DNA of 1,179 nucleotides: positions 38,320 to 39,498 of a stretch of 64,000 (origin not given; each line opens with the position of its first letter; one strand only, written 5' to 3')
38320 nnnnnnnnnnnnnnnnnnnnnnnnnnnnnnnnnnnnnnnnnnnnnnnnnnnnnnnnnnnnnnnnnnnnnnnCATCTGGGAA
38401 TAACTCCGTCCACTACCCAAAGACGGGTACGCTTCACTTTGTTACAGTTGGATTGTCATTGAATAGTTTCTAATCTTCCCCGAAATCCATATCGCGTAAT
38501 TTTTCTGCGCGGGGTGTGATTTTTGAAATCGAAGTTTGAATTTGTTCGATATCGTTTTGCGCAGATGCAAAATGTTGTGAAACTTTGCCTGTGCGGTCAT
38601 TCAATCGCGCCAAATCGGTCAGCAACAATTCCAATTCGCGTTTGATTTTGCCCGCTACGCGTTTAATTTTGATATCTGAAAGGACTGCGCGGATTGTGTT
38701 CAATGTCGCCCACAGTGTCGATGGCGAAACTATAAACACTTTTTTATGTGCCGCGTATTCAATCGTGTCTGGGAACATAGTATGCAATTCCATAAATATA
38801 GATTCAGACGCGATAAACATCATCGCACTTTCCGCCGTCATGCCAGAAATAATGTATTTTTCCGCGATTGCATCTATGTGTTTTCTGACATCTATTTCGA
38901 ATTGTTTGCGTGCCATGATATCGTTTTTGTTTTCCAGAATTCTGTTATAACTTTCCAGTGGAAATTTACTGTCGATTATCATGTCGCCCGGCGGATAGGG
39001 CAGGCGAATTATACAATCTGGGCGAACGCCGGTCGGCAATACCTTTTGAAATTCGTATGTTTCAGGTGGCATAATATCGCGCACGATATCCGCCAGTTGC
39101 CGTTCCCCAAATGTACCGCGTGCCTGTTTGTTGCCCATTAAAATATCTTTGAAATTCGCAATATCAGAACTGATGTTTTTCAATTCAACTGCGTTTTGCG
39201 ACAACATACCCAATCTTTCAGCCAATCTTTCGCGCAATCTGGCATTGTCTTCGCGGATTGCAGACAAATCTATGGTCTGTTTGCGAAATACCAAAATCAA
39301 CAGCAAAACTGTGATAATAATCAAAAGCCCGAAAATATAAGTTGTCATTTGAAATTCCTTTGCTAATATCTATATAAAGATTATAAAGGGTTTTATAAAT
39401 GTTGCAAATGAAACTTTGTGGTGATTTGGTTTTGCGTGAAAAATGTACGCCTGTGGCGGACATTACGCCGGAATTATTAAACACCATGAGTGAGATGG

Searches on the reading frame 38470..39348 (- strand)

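Call 8: search_protein_families(library=pfam, proteins=[window:38470-39348:-], max_evalue=0.01)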
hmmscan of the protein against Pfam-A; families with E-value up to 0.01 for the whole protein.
window:38470-39348:- (292 aa): 1 family
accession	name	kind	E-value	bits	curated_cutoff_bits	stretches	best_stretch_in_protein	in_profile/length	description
PF02646.22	RmuC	-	1.1e-55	189.2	26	1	31-289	17-286/291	RmuC family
